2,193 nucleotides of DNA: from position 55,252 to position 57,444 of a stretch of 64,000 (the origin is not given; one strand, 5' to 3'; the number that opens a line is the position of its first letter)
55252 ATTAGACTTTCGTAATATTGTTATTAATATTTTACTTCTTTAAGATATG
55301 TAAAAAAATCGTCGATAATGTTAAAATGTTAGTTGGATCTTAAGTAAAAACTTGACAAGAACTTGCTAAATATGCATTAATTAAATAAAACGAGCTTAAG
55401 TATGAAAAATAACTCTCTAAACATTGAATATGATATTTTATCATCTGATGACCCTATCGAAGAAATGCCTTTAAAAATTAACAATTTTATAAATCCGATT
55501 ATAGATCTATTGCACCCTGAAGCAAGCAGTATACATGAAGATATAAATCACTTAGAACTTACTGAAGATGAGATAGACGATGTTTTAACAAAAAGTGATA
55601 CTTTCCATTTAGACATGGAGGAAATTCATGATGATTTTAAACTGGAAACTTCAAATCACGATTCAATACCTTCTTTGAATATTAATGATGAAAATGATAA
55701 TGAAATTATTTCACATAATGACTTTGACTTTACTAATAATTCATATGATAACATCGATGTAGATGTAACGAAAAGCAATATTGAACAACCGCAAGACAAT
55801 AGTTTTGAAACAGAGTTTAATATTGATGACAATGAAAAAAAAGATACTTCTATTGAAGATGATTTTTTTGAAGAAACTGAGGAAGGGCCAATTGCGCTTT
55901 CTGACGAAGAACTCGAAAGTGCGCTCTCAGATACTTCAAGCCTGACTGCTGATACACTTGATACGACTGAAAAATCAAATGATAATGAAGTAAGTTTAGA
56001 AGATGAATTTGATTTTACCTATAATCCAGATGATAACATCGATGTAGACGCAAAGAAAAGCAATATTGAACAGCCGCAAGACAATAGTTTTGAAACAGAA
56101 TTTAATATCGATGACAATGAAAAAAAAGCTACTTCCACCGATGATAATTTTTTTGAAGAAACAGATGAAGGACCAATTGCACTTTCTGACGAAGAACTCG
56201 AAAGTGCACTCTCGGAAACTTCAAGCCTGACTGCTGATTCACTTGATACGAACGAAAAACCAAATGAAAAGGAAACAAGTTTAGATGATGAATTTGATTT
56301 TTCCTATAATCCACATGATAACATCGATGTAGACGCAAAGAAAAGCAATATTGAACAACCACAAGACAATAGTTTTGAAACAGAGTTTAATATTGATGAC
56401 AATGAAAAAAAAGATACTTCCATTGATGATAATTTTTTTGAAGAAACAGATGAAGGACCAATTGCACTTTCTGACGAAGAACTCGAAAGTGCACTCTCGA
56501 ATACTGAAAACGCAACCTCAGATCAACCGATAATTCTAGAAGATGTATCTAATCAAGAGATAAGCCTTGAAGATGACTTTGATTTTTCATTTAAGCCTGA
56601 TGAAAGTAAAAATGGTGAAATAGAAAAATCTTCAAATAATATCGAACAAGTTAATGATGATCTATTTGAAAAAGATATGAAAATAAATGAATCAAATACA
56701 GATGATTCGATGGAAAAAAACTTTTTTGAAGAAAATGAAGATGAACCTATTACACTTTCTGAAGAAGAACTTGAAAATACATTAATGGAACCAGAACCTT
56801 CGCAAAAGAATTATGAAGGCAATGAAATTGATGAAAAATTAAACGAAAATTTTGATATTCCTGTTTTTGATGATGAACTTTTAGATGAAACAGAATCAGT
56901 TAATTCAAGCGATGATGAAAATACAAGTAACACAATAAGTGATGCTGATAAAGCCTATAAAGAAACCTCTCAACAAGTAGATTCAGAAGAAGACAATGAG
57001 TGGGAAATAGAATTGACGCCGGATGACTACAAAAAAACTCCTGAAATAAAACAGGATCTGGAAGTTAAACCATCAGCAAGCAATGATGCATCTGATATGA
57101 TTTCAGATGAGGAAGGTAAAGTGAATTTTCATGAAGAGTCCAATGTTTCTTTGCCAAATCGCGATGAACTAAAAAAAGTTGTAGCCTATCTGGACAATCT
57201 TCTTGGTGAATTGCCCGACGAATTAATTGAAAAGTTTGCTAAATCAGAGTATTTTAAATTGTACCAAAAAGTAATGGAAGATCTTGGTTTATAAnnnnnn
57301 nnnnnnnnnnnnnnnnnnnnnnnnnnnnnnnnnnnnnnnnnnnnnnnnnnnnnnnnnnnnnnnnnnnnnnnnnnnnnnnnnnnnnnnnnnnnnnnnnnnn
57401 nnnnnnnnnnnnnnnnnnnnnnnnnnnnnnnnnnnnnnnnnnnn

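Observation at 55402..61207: Orphan fliM at the end of a four-gene operon of unknown proteins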

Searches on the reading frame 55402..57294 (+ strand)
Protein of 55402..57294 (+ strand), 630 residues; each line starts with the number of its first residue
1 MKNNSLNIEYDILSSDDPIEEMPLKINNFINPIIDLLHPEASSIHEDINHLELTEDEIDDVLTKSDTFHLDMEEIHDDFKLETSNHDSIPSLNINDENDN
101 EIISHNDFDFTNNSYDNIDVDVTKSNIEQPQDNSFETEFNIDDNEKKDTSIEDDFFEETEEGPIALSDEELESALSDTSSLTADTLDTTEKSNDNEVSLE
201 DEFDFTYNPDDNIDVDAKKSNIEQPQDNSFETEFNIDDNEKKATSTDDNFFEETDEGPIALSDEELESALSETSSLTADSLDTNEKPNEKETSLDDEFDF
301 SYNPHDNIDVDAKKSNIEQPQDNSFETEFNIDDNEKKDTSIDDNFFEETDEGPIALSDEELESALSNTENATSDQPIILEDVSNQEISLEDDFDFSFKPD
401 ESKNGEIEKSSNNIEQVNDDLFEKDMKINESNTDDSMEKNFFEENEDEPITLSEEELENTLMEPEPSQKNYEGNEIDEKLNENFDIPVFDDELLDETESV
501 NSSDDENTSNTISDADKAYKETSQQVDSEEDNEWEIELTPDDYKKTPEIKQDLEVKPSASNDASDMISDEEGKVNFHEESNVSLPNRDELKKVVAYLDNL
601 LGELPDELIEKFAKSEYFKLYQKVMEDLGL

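Call 3: search_protein_families(library=pfam, proteins=[window:55402-57294:+], max_evalue=0.1)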
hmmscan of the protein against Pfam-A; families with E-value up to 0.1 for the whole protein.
window:55402-57294:+ (630 aa): 1 family
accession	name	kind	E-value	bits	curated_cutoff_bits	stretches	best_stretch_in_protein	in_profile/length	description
PF13420.13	Acetyltransf_4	-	0.067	13.6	24.3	0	296-341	48-93/155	Acetyltransferase (GNAT) domain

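Call 4: search_protein_families(library=ncbifam, proteins=[window:55402-57294:+], max_evalue=0.1)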
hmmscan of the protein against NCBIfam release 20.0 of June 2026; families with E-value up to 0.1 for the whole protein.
window:55402-57294:+ (630 aa): 0 families
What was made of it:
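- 55402..57294 (+): Gene A: 630-aa hyper-acidic repeat protein, probably disordered, with a conserved C-terminal domain. No Pfam or NCBIfam family (calls 3, 4).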

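Call 89: search_protein_families(library=pfam, proteins=[window:55402-57291:+], max_evalue=10)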
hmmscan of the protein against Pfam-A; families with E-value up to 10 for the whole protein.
window:55402-57291:+ (630 aa): 1 family
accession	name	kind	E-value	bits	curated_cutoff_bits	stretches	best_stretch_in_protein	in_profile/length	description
PF13420.13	Acetyltransf_4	-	0.067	13.6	24.3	0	296-341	48-93/155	Acetyltransferase (GNAT) domain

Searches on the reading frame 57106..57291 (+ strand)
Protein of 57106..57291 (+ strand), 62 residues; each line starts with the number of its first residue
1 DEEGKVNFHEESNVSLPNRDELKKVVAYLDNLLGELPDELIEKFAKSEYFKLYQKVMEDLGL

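Call 42: search_protein_representatives(protein=window:57106-57291:+)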
Query: 62 residues. Proteins with E-value up to 0.001 (for the whole library): 1585; up to 1e-10: 28; up to 1e-30: 1. The best 150 are listed.
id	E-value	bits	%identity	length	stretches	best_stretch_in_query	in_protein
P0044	5.5e-31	120.7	100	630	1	1-62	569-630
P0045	7.2e-28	110.9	94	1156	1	1-62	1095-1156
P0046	4.5e-27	108.4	85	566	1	1-62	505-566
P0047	4.0e-26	105.5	85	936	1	1-62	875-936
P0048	1.0e-24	101.0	81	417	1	1-62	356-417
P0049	1.6e-23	97.3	77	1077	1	1-62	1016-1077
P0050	1.6e-19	84.7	70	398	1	2-62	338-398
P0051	6.6e-19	82.8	69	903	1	2-62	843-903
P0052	2.5e-15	71.6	71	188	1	12-62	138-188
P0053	4.9e-15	70.7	72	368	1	13-62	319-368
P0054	6.6e-15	70.3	44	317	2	8-62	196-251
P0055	6.6e-15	70.3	71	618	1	14-61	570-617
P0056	7.7e-15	70.1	64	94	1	8-62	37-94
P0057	1.2e-14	69.5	72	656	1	12-61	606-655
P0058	4.3e-14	67.7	63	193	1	11-62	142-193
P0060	1.4e-13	66.1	72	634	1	16-62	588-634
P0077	2.3e-10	56.0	60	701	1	15-62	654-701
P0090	1.3e-09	53.7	59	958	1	13-61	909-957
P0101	4.4e-09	52.0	52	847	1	16-61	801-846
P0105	6.6e-09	51.5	43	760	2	19-62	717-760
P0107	7.4e-09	51.3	51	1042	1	15-61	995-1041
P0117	1.5e-08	50.4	50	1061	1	14-61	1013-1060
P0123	1.8e-08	50.1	62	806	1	13-62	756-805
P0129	2.1e-08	49.9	59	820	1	12-62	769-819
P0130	2.1e-08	49.9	42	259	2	5-59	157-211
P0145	3.6e-08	49.1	51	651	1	6-62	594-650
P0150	4.1e-08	49.0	64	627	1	18-62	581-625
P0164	6.0e-08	48.5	59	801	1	17-62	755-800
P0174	7.4e-08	48.2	53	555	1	12-62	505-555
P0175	8.0e-08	48.1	52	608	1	11-62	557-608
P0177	8.4e-08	48.0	49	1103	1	10-62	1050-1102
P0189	1.2e-07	47.5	46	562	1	2-62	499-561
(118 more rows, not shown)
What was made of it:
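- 57148..57291 (+): Conserved C-terminal domain of A (about 48 aa; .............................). 1585 cluster representatives at E <= 1e-3, nearly always at the extreme C-terminus (call 42).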

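Call 43: list_cluster_members(proteins=[P0055, P0057, P0060, P0077, P0090, P0101, P0107, P0117, P0054, P0177])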
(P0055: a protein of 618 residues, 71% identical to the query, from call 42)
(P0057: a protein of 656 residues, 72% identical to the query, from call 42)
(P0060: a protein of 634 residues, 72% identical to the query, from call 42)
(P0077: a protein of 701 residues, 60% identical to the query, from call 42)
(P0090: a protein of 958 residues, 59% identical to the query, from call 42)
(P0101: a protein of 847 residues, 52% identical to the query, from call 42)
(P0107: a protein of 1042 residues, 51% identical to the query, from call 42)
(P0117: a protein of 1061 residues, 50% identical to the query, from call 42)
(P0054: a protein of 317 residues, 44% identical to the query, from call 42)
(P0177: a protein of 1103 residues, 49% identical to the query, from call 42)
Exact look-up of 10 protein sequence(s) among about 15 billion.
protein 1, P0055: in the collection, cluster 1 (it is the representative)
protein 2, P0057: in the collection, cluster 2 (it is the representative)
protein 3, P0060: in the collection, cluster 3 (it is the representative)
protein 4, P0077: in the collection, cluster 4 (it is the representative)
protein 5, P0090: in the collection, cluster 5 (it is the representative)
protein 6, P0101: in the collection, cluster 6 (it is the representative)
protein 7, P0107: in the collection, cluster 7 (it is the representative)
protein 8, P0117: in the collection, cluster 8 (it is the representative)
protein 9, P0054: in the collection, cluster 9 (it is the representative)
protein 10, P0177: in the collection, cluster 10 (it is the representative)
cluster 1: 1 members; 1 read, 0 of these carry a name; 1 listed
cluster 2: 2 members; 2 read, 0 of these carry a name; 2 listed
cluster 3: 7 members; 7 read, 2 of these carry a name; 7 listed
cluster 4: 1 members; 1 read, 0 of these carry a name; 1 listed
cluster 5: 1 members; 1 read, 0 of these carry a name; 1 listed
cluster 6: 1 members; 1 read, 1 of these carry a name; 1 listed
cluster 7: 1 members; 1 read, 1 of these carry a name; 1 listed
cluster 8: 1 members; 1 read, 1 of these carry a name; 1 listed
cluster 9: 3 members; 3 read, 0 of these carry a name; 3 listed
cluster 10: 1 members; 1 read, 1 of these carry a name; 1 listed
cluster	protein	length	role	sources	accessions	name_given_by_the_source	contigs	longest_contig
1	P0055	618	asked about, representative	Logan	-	-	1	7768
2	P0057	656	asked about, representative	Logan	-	-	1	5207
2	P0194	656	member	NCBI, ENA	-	-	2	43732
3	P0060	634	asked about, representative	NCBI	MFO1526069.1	MAG: hypothetical protein U1F16_08855 [Turneriella sp.]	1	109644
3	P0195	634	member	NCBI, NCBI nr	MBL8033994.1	MAG: hypothetical protein JNJ69_09850 [Leptospiraceae bacterium] | hypothetical protein [Leptospiraceae bacterium]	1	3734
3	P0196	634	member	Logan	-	-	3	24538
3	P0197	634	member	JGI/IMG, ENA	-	-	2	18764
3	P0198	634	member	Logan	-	-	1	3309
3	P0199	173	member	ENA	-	-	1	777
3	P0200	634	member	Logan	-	-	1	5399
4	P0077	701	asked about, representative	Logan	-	-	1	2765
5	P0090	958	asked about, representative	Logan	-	-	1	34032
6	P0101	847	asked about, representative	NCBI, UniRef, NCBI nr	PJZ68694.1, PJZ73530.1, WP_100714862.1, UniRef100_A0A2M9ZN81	hypothetical protein CH373_08465 [Leptospira perolatii] | Uncharacterized protein n=1 Tax=Leptospira perolatii TaxID=2023191 RepID=A0A2M9ZN81_9LEPT | hypothetical protein [Leptospira perolatii]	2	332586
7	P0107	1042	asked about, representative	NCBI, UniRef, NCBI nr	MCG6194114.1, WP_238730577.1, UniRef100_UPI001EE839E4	hypothetical protein LFX25_12755 [Leptospira sp. FAT2] | hypothetical protein n=1 Tax=Leptospira sanjuanensis TaxID=2879643 RepID=UPI001EE839E4 | hypothetical protein [Leptospira sanjuanensis]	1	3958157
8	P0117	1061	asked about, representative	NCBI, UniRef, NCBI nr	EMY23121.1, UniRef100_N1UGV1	hypothetical protein LEP1GSC115_4089 [Leptospira interrogans serovar Australis str. ... | Uncharacterized protein n=1 Tax=Leptospira interrogans serovar Australis str. 200703203 ...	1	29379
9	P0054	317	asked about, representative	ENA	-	-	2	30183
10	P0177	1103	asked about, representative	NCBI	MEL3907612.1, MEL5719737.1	MAG: hypothetical protein P1P64_01185 [Treponemataceae bacterium]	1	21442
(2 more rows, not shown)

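Call 60: search_protein_families(library=pfam, alignment_id=A5, max_evalue=0.01)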
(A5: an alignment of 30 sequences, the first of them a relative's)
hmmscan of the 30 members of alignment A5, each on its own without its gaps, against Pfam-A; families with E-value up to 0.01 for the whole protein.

A. member 1, P0049 (1077 aa): 1 family
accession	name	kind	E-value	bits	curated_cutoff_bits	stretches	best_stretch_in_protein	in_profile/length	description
PF17793.6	AHD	-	0.0052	17.2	27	0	310-325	40-55/61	ANC1 homology domain (AHD)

B. families by the number of members that match (of 30 scanned): 21 families
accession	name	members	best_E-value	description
PF25306.1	DUF7880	3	2.7e-05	Domain of unknown function (DUF7880)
PF08066.17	PMC2NT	3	0.0044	PMC2NT (NUC016) domain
PF04513.17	Baculo_PEP_C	2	0.0012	Baculovirus polyhedron envelope protein, PEP, C terminus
PF03233.18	Cauli_AT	1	0.00064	Aphid transmission protein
PF06129.17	Chordopox_G3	1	0.00089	Chordopoxvirus G3 protein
PF11932.13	DUF3450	1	0.0015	Protein of unknown function (DUF3450)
PF13851.11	GAS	1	0.0018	Growth-arrest specific micro-tubule binding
PF18680.6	SPECT1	1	0.0024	Plasmodium host cell traversal SPECT1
PF07742.17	BTG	1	0.0026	BTG family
PF00481.26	PP2C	1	0.0026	Protein phosphatase 2C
PF06720.17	Phi-29_GP16_7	1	0.0034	Bacteriophage phi-29 early protein GP16.7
PF10046.14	BLOC1_2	1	0.0035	Biogenesis of lysosome-related organelles complex-1 subunit 2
PF18595.6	Nuf2_DHR10-like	1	0.0046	Nuf2, DHR10-like domain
PF17793.6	AHD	1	0.0052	ANC1 homology domain (AHD)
PF13599.13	Pentapeptide_4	1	0.0053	Pentapeptide repeat region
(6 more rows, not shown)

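Call 71: list_cluster_members(proteins=[P0145, P0150, P0164, P0189, P0123, P0129, P0174, P0175, P0105, P0130])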
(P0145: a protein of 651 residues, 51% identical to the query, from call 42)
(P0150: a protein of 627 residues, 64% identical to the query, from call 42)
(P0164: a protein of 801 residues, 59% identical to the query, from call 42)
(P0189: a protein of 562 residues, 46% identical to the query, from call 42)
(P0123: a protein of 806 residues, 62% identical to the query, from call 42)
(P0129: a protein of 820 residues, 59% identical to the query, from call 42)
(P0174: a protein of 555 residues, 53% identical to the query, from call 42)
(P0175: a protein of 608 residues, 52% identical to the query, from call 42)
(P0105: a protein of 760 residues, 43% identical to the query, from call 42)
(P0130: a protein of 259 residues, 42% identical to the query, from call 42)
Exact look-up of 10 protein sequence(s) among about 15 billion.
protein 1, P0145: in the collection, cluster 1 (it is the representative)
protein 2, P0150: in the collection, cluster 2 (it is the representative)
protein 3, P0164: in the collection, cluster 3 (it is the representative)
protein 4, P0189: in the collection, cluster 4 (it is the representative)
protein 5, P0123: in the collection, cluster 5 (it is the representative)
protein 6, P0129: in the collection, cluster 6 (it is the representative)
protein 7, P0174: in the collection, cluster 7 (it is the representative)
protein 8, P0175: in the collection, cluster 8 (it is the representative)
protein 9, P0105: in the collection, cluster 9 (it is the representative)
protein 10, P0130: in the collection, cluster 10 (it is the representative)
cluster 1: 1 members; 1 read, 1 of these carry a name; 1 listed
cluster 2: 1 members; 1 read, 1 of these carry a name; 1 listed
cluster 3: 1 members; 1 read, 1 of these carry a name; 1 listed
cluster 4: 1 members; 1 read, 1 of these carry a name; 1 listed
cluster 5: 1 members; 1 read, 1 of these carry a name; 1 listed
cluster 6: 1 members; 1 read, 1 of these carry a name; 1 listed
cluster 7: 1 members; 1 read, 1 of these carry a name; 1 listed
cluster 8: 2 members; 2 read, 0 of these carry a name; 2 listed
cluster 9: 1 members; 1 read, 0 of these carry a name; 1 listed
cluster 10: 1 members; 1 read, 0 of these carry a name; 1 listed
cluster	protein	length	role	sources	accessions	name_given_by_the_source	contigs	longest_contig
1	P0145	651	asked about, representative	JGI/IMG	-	hypothetical protein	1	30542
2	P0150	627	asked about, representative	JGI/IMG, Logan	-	hypothetical protein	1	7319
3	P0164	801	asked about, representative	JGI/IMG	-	hypothetical protein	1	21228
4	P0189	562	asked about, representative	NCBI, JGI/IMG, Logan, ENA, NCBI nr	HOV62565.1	MAG TPA: hypothetical protein PLG43_01620 [Spirochaetia bacterium] | hypothetical protein [Spirochaetia bacterium]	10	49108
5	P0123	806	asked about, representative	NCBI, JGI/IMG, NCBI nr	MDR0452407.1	MAG: hypothetical protein LBH15_05140 [Treponema sp.] | hypothetical protein | hypothetical protein [Treponema sp.]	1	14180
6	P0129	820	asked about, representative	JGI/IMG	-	hypothetical protein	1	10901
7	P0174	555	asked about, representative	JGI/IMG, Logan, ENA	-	hypothetical protein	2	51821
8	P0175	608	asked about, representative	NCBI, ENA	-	-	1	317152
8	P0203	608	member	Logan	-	-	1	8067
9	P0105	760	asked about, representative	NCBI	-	-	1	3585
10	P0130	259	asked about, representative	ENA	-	-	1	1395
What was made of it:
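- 55402..57294 (+): Homologues occur in Leptospira, Turneriella and Treponema, all named hypothetical (calls 43, 71).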

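Call 87: find_encoding_contigs(protein=P0117, flank=8000, max_places=2)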
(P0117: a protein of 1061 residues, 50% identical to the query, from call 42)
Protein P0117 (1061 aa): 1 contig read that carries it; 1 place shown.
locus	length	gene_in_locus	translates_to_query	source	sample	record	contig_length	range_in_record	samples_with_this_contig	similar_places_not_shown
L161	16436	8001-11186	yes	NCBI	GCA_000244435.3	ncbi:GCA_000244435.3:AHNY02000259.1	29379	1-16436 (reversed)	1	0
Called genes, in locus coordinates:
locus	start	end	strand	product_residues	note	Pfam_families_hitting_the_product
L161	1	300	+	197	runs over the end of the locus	-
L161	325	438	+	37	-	-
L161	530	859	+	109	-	-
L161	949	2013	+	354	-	PF00119:ATP-synt_A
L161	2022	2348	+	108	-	PF00137:ATP-synt_C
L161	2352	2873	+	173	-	PF00430:ATP-synt_B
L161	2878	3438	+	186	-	PF00213:OSCP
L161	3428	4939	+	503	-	PF02874:ATP-synt_ab_N, PF00006:ATP-synt_ab, PF06745:ATPase (weak), PF00306:ATP-synt_ab_C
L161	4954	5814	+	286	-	PF00231:ATP-synt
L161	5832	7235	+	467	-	PF02874:ATP-synt_ab_N, PF00006:ATP-synt_ab, PF22919:ATP-synt_VA_C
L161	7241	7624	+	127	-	PF02823:ATP-synt_DE_N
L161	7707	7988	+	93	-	PF10531:SLBB (weak)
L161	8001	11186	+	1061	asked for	PF27359:TP_0179 (faint), PF26591:DUF8186_C (faint)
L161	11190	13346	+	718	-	PF13185:GAF_2 (faint)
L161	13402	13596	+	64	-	-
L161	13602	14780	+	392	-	PF03062:MBOAT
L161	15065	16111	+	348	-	-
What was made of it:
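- Tried and rejected: PF27359 (TP_0179) and PF26591 (DUF8186_C) are recorded on the L. interrogans A homologue (call 87).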

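Call 89: search_protein_families(library=pfam, proteins=[L161:8001-11183:+, P0177, P0123, P0189, P0060, P0105, P0054], max_evalue=10)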
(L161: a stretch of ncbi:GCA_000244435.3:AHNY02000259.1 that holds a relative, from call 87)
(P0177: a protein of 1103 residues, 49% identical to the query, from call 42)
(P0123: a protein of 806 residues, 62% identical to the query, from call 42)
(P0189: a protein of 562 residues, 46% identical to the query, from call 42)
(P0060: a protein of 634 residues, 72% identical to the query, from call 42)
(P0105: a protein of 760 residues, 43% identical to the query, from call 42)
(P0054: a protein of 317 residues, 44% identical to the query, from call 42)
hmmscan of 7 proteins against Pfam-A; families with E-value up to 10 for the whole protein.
L161:8001-11183:+ (1061 aa): 3 families
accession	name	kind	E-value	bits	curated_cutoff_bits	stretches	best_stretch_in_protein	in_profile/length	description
PF05217.17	SAXO1-2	-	0.37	10.2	26.5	0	661-730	394-464/474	Stabilizer of axonemal microtubules 1/2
PF08145.17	BOP1NT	-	0.79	10.1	29.6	1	498-567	27-95/259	BOP1NT (NUC169) domain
PF00325.26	Crp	-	7.4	6.8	21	0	468-481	1-14/32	Bacterial regulatory proteins, crp family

P0177 (1103 aa): 5 families
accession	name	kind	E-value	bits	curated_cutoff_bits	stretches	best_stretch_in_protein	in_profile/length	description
PF24073.1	DUF7365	-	0.043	14.4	27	1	505-548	57-100/101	Coiled-coil region of unknown function (DUF7365)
PF12097.14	DUF3573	-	0.5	9.6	26.6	2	1024-1053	38-67/383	Protein of unknown function (DUF3573)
PF10392.15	COG5_N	-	1.2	9.8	31.2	1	983-1075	3-94/132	Conserved oligomeric Golgi complex subunit 5, N-terminal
PF16331.10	TolA_bind_tri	-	3.7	8.1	30.1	1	517-539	16-38/76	TolA binding protein trimerisation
PF20878.2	REST_helical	-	4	8.2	27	1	1005-1057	10-61/65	Helical region in REST corepressor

P0123 (806 aa): 0 families

P0189 (562 aa): 1 family
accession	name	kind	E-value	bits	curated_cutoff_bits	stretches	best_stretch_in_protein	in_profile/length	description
PF08439.15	Peptidase_M3_N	-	0.029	15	25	1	534-559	4-30/70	Oligopeptidase F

P0060 (634 aa): 1 family
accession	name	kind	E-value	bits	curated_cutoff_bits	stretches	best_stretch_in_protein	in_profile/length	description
PF15805.10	SCNM1_acidic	-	0.81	9.8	27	1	431-441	35-45/47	Acidic C-terminal region of sodium channel modifier 1 SCNM1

P0105 (760 aa): 1 family
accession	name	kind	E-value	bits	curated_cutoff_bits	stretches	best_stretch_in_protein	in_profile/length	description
PF05531.17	NPV_P10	-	8.5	7.4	29.8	0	689-734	8-51/75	Nucleopolyhedrovirus P10 protein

P0054 (317 aa): 8 families
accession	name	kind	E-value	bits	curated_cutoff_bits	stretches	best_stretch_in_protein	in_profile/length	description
PF25306.1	DUF7880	-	2.7e-05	24.8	27.5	2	173-231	67-122/127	Domain of unknown function (DUF7880)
PF07742.17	BTG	-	0.0026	17.9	23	1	272-300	1-32/117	BTG family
PF15508.11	NAAA-beta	-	0.007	17.2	27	1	271-295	24-48/63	beta subunit of N-acylethanolamine-hydrolyzing acid amidase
PF07197.17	DUF1409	-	0.012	15.8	29.2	1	281-308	18-45/48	Protein of unknown function (DUF1409)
PF25195.1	DPC2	-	0.017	16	70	0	270-296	34-60/105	Diatom pyrenoid component 2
PF21256.2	TetR_C_5-like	-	0.017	15.7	27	1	200-287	36-126/127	Tetracyclin repressor-like, C-terminal domain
PF00306.32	ATP-synt_ab_C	-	0.031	15.1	27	1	182-236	35-89/126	ATP synthase alpha/beta chain, C terminal domain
PF22641.2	TiaS_TCKD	-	0.049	14.1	27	1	80-183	64-148/156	TiaS TCKD domain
